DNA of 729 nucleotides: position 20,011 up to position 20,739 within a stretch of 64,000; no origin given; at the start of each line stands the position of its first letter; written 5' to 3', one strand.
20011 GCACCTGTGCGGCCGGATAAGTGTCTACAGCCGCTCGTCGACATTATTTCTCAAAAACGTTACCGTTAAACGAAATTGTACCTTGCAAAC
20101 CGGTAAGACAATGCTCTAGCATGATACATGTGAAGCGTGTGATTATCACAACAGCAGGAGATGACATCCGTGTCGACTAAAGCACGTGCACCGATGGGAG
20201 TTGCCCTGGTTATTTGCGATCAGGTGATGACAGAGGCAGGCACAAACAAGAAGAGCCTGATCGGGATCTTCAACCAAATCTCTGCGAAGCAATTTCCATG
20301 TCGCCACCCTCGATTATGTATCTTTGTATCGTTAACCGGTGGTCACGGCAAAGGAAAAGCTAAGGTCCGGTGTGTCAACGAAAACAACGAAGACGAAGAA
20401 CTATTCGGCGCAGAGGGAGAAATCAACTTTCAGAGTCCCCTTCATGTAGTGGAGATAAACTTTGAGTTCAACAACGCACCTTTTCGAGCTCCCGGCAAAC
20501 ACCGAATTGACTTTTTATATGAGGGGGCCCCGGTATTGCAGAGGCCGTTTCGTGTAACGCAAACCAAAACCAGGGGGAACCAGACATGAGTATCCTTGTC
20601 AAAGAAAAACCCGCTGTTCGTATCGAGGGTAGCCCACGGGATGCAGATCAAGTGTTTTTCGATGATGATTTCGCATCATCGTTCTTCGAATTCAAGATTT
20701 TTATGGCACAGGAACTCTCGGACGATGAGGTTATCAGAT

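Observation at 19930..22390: Lower-GC accessory islet adjacent to tRNA-Thr carrying three type II toxin-antitoxin modules and a possible IS remnant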

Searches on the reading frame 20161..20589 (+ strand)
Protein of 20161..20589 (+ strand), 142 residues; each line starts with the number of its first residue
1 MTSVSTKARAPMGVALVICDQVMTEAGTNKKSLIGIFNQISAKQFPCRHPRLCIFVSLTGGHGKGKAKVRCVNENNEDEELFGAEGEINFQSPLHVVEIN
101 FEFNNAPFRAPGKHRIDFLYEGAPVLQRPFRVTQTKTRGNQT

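Call 7: search_protein_families(library=pfam, max_evalue=0.1, proteins=[window:20161-20589:+])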
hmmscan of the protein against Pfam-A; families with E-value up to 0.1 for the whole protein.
window:20161-20589:+ (142 aa): 1 family
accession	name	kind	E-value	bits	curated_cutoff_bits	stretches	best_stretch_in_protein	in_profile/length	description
PF22091.2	DUF6941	-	1.6e-23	83.8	27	1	16-133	3-125/125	Family of unknown function (DUF6941)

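Call 8: search_protein_families(library=ncbifam, max_evalue=0.1, proteins=[window:20161-20589:+])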
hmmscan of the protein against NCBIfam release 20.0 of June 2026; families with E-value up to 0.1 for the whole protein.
window:20161-20589:+ (142 aa): 0 families

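Call 10: find_encoding_contigs(protein=window:20161-20589:+, flank=6000, max_places=10)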
Protein window:20161-20589:+ (142 aa): no gene with exactly this product is on record in the collection.

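Call 21: search_dna_similar(query=window:20161-20589:+, collection=plasmids, mode=protein, max_evalue=0.001)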
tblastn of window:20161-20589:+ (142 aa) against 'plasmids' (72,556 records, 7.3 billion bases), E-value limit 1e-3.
No match.

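Call 22: search_dna_similar(query=window:20161-20589:+, collection=phages, mode=protein, max_evalue=0.001)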
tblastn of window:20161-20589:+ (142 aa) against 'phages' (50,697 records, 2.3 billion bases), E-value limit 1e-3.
No match.

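Call 23: find_homologous_proteins(query=window:20161-20589:+, max_evalue=0.001)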
Query window:20161-20589:+ (142 aa): 121 proteins with E <= 0.001 among 124 candidates; the best 120 are listed.
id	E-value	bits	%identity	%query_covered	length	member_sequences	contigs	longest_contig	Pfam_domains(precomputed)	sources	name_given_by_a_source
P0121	3.0e-57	210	70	89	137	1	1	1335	PF22091.3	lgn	-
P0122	3.4e-56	207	70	89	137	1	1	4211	PF22091.3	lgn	-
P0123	7.1e-49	183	67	91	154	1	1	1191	PF22091.3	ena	-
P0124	1.4e-48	182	64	92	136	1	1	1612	PF22091.3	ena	-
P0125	2.4e-48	182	62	89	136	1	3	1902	PF22091.3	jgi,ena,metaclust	metaclust:\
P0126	1.4e-47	179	63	89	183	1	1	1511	PF22091.3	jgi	-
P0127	2.0e-47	179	62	91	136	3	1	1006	PF22091.3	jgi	jgi:hypothetical protein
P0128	3.5e-47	178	65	87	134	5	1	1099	PF22091.3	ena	-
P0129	3.5e-47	178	65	89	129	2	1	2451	PF22091.3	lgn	-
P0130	4.4e-47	177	62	91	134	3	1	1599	PF22091.3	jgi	-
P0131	5.0e-47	177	63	92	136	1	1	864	PF22091.3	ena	-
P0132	5.0e-47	177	63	92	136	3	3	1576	PF22091.3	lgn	-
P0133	9.6e-47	176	62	92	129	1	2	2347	PF22091.3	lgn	-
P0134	2.3e-46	175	65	89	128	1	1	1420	PF22091.3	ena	-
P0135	2.4e-46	175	63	92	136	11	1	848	PF22091.3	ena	-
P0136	3.1e-46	175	61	92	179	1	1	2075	PF22091.3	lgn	-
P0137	1.6e-45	172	63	92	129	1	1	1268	PF22091.3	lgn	-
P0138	4.1e-45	171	64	89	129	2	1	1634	PF22091.3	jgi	-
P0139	8.0e-45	170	62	92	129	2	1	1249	PF22091.3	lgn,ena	-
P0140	1.5e-44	169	61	92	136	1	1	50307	PF22091.3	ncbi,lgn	-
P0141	2.3e-43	165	63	87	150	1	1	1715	PF22091.3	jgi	jgi:hypothetical protein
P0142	2.9e-43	165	58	94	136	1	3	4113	PF22091.3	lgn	-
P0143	4.0e-43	165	63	86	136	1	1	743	PF22091.3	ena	-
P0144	6.6e-43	164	62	87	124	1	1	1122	PF22091.3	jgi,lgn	jgi:hypothetical protein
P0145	1.4e-41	160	61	90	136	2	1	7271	PF22091.3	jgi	-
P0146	9.9e-41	157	58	89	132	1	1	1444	PF22091.3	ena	-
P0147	3.5e-30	123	46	89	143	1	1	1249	PF22091.3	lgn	-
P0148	5.1e-30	122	44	94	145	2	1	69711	PF22091.3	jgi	jgi:hypothetical protein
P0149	5.2e-30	122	47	92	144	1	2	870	PF22091.3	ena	-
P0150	5.3e-30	122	46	94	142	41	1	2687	PF22091.3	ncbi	-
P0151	9.5e-30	121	49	89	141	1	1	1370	PF22091.3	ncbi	-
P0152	1.1e-29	121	48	91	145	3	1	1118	PF22091.3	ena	-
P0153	1.6e-29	121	47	92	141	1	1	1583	PF22091.3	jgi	jgi:hypothetical protein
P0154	5.3e-29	119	47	92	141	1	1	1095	PF22091.3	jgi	jgi:hypothetical protein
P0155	6.9e-29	119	47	92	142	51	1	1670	PF22091.3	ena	-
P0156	7.7e-29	118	47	92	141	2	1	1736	PF22091.3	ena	-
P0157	1.1e-28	118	47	92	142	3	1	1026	PF22091.3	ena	-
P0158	1.4e-28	118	47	92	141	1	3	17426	PF22091.3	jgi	jgi:hypothetical protein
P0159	1.6e-28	117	46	89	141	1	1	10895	PF22091.3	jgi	jgi:hypothetical protein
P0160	1.6e-28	117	45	92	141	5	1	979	PF22091.3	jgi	jgi:hypothetical protein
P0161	1.8e-28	117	46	89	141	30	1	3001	PF22091.3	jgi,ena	jgi:hypothetical protein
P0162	2.3e-28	117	47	89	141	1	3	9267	PF22091.3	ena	-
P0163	2.3e-28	117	47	92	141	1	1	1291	PF22091.3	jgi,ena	-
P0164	2.3e-28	117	48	87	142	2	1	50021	PF22091.3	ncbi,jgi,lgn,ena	-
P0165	2.7e-28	117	44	89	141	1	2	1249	PF22091.3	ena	-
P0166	2.7e-28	117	45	92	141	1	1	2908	PF22091.3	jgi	jgi:hypothetical protein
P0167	2.8e-28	117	46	92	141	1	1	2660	PF22091.3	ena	-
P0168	3.2e-28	116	46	89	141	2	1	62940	PF22091.3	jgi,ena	-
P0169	3.3e-28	116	47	92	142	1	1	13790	PF22091.3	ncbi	-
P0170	4.0e-28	116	45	90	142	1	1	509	PF22091.3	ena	-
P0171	4.4e-28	116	45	89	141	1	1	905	PF22091.3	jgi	jgi:hypothetical protein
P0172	4.4e-28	116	46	89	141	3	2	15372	PF22091.3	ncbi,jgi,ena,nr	ncbi:MAG TPA: hypothetical protein VLZ30_00920 [Verrucomicrobiae bacterium]|nr:hypothetical protein 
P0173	4.5e-28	116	45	89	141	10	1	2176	PF22091.3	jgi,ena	-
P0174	4.6e-28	116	44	92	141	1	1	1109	PF22091.3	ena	-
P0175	4.7e-28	116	46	89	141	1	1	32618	PF22091.3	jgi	jgi:hypothetical protein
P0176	4.8e-28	116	44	92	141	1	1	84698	PF22091.3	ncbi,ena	-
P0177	4.9e-28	116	43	93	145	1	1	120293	PF22091.3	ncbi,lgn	-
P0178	5.3e-28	116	45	92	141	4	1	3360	PF22091.3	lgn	-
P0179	6.7e-28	115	45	89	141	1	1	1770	PF22091.3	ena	-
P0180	7.5e-28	115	46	89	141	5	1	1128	PF22091.3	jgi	jgi:hypothetical protein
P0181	1.2e-27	115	46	89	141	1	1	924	PF22091.3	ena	-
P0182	1.2e-27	114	46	89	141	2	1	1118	PF22091.3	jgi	jgi:hypothetical protein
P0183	1.6e-27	114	44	91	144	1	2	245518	PF22091.3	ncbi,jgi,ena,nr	ncbi:MAG TPA: hypothetical protein VL486_13675 [Verrucomicrobiae bacterium]|nr:hypothetical protein 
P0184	1.8e-27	114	46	89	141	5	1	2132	PF22091.3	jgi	-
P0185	2.4e-27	114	45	92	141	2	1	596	PF22091.3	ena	-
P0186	2.5e-27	114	45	92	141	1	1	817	PF22091.3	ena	-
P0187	2.5e-27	113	45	92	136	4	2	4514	PF22091.3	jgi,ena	-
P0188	2.5e-27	113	44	92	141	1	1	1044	PF22091.3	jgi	jgi:hypothetical protein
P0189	2.6e-27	113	44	92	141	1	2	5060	PF22091.3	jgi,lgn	jgi:hypothetical protein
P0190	2.9e-27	113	44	89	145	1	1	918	PF22091.3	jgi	jgi:hypothetical protein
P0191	3.1e-27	113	44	92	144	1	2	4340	PF22091.3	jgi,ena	-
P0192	3.4e-27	113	45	92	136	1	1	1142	PF22091.3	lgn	-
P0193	3.4e-27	113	44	89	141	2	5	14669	PF22091.3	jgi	jgi:hypothetical protein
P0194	4.2e-27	113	44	92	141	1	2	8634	PF22091.3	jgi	jgi:hypothetical protein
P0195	5.0e-27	113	44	89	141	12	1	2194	PF22091.3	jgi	jgi:hypothetical protein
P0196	5.3e-27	112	45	89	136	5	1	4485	PF22091.3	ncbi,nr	ncbi:MAG: hypothetical protein N3A53_01670 [Verrucomicrobiae bacterium]|nr:hypothetical protein [Ver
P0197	5.5e-27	112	44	92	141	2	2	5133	PF22091.3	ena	-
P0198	6.2e-27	112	44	92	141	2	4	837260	PF22091.3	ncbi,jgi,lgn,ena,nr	ncbi:MAG TPA: hypothetical protein VMP11_16000 [Verrucomicrobiae bacterium]|nr:hypothetical protein 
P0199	8.3e-27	112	45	89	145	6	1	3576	PF22091.3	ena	-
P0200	8.8e-27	112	45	89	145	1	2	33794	PF22091.3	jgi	jgi:hypothetical protein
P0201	1.0e-26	111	44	92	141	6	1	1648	PF22091.3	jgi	jgi:hypothetical protein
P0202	1.4e-26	111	43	94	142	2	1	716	PF22091.3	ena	-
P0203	1.4e-26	111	44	88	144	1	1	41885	PF22091.3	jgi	jgi:hypothetical protein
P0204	1.6e-26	111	43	89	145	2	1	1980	PF22091.3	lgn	-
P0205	2.2e-26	110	43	92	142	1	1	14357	PF22091.3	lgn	-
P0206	2.5e-26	110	45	89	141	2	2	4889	PF22091.3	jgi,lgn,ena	-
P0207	2.6e-26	110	42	89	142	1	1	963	PF22091.3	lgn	-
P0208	3.0e-26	110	43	89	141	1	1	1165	PF22091.3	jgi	jgi:hypothetical protein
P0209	3.3e-26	110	45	92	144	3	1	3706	PF22091.3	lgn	-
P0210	4.4e-26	109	40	96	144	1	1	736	PF22091.3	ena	-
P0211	4.4e-26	109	42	89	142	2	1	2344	PF22091.3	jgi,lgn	-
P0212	4.5e-26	109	43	90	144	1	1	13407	PF22091.3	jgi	jgi:hypothetical protein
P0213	5.0e-26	109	42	91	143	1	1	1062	PF22091.3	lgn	-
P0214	5.1e-26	109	42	94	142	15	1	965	PF22091.3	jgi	jgi:uncharacterized protein DUF6941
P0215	5.2e-26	109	42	94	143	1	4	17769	PF22091.3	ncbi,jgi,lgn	jgi:hypothetical protein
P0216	5.9e-26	109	43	92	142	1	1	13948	PF22091.3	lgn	-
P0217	6.5e-26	109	45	89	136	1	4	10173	PF22091.3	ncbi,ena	-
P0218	7.9e-26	109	43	92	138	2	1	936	PF22091.3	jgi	jgi:hypothetical protein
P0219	8.2e-26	109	44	89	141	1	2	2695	PF22091.3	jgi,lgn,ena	-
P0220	8.5e-26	109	43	92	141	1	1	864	PF22091.3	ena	-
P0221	1.6e-25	108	40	91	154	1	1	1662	PF22091.3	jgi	-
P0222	1.6e-25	108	41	94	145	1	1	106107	PF22091.3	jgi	jgi:hypothetical protein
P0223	2.0e-25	107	42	92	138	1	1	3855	PF22091.3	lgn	-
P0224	2.6e-25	107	40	94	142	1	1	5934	PF22091.3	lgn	-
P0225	2.6e-25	107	41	94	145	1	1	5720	PF22091.3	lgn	-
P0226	2.9e-25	107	44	92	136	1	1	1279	PF22091.3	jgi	-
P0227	3.5e-25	107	42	86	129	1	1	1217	PF22091.3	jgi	jgi:hypothetical protein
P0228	4.4e-25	106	42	88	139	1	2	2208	PF22091.3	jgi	jgi:hypothetical protein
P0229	7.3e-25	106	44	89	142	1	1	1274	PF22091.3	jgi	jgi:hypothetical protein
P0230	9.8e-25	105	43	89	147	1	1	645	PF22091.3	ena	-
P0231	1.7e-24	104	43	91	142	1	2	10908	PF22091.3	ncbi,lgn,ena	-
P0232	2.9e-24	104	45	85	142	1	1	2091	PF22091.3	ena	-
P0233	5.4e-24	103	41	89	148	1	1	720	PF22091.3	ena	-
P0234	3.5e-23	100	39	86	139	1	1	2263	PF22091.3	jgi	jgi:hypothetical protein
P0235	5.9e-23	99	42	88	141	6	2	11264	PF22091.3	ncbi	-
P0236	2.3e-22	97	49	70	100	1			PF22091.3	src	-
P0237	3.2e-22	97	49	73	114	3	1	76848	PF22091.3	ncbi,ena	-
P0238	1.1e-20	92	41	82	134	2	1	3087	PF22091.3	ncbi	-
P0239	3.2e-19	87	57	48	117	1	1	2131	PF22091.3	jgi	-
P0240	2.1e-18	85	41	89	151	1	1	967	PF22091.3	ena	-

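Call 26: find_related_loci(query=A1, collection=metagenome_contigs, flank=4000)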
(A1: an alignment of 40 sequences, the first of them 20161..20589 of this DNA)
Query A1 (142 aa) in metagenome_contigs; peptide patterns used: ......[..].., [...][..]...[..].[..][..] (x = any residue, [..] = any of these).
225 stretches matched a pattern; 173 encode a relative of the query (tblastn E <= 1e-3); the best 80 are kept; 80 distinct loci.
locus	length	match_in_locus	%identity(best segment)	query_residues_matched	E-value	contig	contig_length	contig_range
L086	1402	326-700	62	11-136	5e-54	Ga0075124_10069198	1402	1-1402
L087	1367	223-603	62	4-132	9e-53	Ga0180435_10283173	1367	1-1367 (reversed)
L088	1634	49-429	64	11-138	7e-52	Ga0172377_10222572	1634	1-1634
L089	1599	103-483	62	4-132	3e-52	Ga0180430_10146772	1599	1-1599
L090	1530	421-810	63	11-141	1e-51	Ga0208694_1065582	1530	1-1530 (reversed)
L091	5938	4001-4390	63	11-141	3e-50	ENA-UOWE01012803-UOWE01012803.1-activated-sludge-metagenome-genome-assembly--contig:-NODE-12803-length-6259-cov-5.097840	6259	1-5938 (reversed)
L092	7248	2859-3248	63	11-141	3e-50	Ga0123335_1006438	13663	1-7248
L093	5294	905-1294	63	11-141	3e-50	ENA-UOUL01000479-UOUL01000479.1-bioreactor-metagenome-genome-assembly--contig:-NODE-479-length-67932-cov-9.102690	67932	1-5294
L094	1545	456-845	47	6-136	2e-37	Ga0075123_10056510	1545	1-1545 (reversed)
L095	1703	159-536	47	10-136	9e-36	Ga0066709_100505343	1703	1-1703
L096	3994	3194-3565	47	11-134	6e-35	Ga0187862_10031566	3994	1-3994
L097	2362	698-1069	47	11-134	5e-35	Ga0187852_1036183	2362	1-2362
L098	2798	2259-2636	47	10-136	1e-34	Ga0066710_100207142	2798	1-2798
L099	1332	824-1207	48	6-134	6e-35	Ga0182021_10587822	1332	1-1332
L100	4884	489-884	47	4-136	3e-34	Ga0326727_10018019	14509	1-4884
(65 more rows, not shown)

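Call 31: predict_structure(alignment_id=A1)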
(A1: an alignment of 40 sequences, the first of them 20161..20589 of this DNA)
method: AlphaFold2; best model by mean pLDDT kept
length: 142 residues; sequences in the alignment: 40
mean_pLDDT: 91.1   pTM: 0.82
mean pLDDT of the five models: 91.1, 90.1, 89.8, 88.8, 85.5
residues with pLDDT >= 90: 115; 70-90: 15; 50-70: 7; < 50: 5
segments of 3 or more residues with pLDDT < 50: none
pLDDT, mean of each block of 10 residues (from residue 1): 58 93 93 96 96 96 94 94 96 93 97 97 96 85 49
secondary structure, 60 per line:
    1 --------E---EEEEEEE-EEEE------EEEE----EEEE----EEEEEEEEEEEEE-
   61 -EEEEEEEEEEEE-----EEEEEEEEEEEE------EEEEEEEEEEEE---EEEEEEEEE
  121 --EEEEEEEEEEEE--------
elements in order: E13-19 E21-24 E31-34 E39-42 E47-59 E62-73 E79-90 E97-108 E112-120 E123-134

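Call 35: fold_search(model_id=the predicted structure, library=pdb)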
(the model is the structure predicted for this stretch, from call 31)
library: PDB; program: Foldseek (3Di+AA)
matches with E <= 10: 1813; with E <= 0.001: 50
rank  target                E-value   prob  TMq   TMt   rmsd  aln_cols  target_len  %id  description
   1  9nem_A                8.6e-05  1.00  0.41  0.37   7.3       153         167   10  Structure of Unc119-Farnesylated peptide complex (released 2025-09-03)
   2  9nem_E                9.6e-05  1.00  0.42  0.39   6.8       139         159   12  Structure of Unc119-Farnesylated peptide complex (released 2025-09-03)
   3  9nem_B                1.0e-04  1.00  0.42  0.36   8.2       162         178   10  Structure of Unc119-Farnesylated peptide complex (released 2025-09-03)
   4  6h6a_D                1.2e-04  1.00  0.42  0.37   7.2       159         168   10  Crystal structure of UNC119 in complex with LCK peptide (released 2018-09-26)
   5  9gkg_D                1.2e-04  1.00  0.41  0.38   7.0       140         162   10  Crystal structure of UNC119 in complex with Squarunkin A (released 2025-01-15)
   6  3gqq_E                1.3e-04  1.00  0.42  0.38   6.9       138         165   10  Crystal structure of the human retinal protein 4 (unc-119 homolog A). Northeast Structural Genomics Consortium target  (released 2009-04-07)
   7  6h6a_J                1.5e-04  1.00  0.42  0.37   7.1       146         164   10  Crystal structure of UNC119 in complex with LCK peptide (released 2018-09-26)
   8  7umo_B                1.5e-04  1.00  0.42  0.38   7.2       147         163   11  Structure of Unc119-inhibitor complex. (released 2023-07-26)
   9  3gqq_D                1.5e-04  1.00  0.43  0.36   9.7       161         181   10  Crystal structure of the human retinal protein 4 (unc-119 homolog A). Northeast Structural Genomics Consortium target  (released 2009-04-07)
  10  9nem_F                1.5e-04  1.00  0.44  0.40   6.6       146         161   10  Structure of Unc119-Farnesylated peptide complex (released 2025-09-03)
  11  5l7k_A                1.8e-04  1.00  0.43  0.40   6.8       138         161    9  The crystal structure of myristoylated NPHP3 peptide in complex with UNC119a (released 2016-08-10)
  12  9gkg_E                2.0e-04  1.00  0.41  0.37   7.4       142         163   10  Crystal structure of UNC119 in complex with Squarunkin A (released 2025-01-15)
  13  6oe6_B                2.3e-04  1.00  0.48  0.59   5.2       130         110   14  Structure of a Uncharacterized protein from Leptospira interrogans serogroup Icterohaemorrhagiae serovar Copenhageni ( (released 2019-04-17)
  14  7ok7_I                2.5e-04  1.00  0.44  0.38   7.5       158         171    8  Crystal structure of the UNC119B ARL3 complex (released 2021-06-09)
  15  9gkg_C                2.5e-04  1.00  0.40  0.37   7.6       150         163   10  Crystal structure of UNC119 in complex with Squarunkin A (released 2025-01-15)
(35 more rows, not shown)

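Call 61: search_protein_families(library=padloc, max_evalue=0.01, proteins=[window:20161-20589:+])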
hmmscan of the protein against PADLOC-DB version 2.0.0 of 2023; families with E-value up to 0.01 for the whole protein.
window:20161-20589:+ (142 aa): 0 families
